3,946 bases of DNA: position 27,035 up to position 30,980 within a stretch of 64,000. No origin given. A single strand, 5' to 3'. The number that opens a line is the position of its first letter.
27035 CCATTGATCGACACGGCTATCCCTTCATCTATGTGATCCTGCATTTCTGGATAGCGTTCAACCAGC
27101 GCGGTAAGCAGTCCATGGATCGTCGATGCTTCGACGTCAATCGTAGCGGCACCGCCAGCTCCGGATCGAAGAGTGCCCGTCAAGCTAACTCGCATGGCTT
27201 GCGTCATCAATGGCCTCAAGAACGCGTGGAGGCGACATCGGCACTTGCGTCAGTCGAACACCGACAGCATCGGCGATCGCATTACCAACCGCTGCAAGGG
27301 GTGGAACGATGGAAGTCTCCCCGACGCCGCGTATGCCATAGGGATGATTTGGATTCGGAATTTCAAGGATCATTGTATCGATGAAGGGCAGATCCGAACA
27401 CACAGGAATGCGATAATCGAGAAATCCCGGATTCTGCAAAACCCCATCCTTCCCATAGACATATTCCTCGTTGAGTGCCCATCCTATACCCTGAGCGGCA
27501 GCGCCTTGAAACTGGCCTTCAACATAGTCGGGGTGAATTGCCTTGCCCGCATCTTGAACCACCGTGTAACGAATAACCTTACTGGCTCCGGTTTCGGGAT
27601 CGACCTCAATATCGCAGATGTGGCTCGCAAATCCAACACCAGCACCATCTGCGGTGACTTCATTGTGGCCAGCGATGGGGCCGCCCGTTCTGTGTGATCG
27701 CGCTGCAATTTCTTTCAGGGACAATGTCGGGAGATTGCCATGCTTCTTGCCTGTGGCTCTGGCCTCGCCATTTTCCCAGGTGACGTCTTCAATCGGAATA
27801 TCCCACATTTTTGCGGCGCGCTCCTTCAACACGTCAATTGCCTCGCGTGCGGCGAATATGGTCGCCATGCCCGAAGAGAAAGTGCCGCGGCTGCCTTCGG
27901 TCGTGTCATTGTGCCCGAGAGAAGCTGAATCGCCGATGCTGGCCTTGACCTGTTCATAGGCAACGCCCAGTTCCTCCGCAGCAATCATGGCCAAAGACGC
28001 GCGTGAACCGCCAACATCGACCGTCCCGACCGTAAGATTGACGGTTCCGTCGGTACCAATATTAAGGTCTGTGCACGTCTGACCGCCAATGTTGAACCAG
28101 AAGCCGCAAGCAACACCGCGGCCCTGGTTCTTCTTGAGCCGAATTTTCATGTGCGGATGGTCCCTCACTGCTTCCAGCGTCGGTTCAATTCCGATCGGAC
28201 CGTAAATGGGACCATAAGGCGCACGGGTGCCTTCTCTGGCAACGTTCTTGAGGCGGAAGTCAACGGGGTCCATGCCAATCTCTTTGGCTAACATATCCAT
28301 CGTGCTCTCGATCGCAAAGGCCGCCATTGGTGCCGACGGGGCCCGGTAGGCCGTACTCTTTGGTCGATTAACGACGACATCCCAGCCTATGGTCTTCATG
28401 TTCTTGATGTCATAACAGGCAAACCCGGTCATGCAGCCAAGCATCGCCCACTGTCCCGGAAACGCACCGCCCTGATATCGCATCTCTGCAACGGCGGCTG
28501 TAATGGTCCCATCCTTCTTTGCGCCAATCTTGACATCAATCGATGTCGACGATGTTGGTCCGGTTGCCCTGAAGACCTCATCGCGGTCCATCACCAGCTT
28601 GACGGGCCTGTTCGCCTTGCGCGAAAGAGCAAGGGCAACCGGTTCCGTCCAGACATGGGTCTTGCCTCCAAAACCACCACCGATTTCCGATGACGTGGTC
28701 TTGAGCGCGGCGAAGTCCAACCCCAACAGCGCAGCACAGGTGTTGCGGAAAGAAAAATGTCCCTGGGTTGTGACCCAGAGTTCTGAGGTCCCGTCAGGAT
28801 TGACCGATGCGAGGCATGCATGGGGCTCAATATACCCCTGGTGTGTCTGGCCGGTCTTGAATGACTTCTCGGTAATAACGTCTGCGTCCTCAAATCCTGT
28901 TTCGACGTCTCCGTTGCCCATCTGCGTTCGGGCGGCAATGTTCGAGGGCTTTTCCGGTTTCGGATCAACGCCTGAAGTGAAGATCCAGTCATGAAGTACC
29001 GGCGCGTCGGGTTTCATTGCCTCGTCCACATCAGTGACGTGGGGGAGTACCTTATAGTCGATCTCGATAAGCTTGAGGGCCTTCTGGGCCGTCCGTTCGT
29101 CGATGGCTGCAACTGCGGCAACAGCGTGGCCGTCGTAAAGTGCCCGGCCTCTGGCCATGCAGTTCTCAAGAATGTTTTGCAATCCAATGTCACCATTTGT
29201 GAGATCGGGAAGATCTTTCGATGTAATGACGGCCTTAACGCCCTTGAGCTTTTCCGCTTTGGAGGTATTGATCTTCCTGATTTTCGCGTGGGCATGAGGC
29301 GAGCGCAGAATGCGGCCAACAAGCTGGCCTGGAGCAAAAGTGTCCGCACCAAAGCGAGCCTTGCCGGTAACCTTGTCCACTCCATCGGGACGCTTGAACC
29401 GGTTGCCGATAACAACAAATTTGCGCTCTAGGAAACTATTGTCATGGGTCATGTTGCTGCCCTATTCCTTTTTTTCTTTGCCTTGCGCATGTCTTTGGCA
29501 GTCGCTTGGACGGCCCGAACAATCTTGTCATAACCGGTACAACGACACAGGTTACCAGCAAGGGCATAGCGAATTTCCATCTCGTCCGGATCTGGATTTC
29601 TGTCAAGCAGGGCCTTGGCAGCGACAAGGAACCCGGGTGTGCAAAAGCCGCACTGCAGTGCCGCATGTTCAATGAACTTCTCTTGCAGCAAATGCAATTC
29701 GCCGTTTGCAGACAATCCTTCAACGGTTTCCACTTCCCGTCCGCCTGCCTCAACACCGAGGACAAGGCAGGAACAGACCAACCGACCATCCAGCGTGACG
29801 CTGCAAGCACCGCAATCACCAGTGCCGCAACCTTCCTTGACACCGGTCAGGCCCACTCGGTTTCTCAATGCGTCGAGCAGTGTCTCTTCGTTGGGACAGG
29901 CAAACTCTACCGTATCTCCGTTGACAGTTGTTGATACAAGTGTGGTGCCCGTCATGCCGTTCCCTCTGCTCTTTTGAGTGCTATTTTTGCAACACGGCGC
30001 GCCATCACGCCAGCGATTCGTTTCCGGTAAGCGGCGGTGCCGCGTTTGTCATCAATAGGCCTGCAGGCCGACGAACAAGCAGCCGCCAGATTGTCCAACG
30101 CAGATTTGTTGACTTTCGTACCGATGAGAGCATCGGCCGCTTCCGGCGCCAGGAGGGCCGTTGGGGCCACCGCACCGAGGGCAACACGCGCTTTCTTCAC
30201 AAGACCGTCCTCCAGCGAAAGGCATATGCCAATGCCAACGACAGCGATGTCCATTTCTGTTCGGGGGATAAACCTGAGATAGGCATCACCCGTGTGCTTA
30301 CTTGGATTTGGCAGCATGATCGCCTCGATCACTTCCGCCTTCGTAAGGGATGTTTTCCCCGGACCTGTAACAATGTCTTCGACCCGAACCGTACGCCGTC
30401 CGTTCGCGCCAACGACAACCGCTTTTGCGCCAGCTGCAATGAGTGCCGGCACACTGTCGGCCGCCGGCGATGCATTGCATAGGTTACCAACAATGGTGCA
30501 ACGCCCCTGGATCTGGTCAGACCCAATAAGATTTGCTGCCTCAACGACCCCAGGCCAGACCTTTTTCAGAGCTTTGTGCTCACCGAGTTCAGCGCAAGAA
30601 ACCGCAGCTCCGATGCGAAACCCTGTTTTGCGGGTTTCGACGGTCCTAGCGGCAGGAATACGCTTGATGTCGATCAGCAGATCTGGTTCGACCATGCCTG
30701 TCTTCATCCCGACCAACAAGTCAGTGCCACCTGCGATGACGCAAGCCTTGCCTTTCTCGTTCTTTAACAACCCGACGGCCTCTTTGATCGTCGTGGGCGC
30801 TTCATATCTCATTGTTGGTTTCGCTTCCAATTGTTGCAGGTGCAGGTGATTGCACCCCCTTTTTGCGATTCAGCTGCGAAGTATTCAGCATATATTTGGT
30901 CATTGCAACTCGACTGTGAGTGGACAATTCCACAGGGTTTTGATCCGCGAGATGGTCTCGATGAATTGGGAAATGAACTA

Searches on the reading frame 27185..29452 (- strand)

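Call 9: search_protein_families(library=pfam, proteins=[window:27185-29452:-])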
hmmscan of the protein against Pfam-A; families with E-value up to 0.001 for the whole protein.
window:27185-29452:- (755 aa): 3 families
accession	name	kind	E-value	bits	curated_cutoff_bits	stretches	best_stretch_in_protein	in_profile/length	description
PF02738.23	MoCoBD_1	-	3e-66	223.5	27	1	166-404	3-244/244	Molybdopterin cofactor-binding domain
PF20256.3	MoCoBD_2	-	4.7e-59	200.6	27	1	441-689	23-283/283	Molybdopterin cofactor-binding domain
PF01315.27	Ald_Xan_dh_C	-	2.3e-28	99.1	31.3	1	29-137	1-110/110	Aldehyde oxidase and xanthine dehydrogenase, a/b hammerhead domain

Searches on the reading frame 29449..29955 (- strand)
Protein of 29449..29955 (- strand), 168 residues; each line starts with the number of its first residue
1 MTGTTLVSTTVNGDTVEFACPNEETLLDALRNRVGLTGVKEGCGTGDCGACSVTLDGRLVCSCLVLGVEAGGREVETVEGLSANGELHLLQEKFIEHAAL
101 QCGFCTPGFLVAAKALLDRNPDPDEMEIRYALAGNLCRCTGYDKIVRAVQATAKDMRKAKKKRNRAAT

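Call 9: search_protein_families(library=pfam, proteins=[window:29449-29955:-])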
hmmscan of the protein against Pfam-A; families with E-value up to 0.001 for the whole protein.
window:29449-29955:- (168 aa): 2 families
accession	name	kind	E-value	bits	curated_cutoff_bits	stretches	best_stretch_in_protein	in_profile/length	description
PF01799.25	Fer2_2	-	2.1e-32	111.5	30.3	1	77-150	1-75/75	[2Fe-2S] binding domain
PF00111.32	Fer2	-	1.1e-09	38.5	21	1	10-57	2-49/77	2Fe-2S iron-sulfur cluster binding domain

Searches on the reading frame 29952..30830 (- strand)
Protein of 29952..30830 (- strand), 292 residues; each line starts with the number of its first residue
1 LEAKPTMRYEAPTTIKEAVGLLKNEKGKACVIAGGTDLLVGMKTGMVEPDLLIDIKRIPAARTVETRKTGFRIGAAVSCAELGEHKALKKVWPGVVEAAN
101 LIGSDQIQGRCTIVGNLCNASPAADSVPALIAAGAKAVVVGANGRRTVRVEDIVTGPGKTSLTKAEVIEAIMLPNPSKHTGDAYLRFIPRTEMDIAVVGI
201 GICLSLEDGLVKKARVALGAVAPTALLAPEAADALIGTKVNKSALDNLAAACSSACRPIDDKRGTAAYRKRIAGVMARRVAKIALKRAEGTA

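Call 9: search_protein_families(library=pfam, proteins=[window:29952-30830:-])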
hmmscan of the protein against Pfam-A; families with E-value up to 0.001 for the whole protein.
window:29952-30830:- (292 aa): 2 families
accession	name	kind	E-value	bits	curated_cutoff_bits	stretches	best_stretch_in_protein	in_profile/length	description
PF00941.27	FAD_binding_5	-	6.8e-44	150.1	27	1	7-175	3-169/170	FAD binding domain in molybdopterin dehydrogenase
PF03450.22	CO_deh_flav_C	-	3.8e-24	85.2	25.5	1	184-281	2-99/102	CO dehydrogenase flavoprotein C-terminal domain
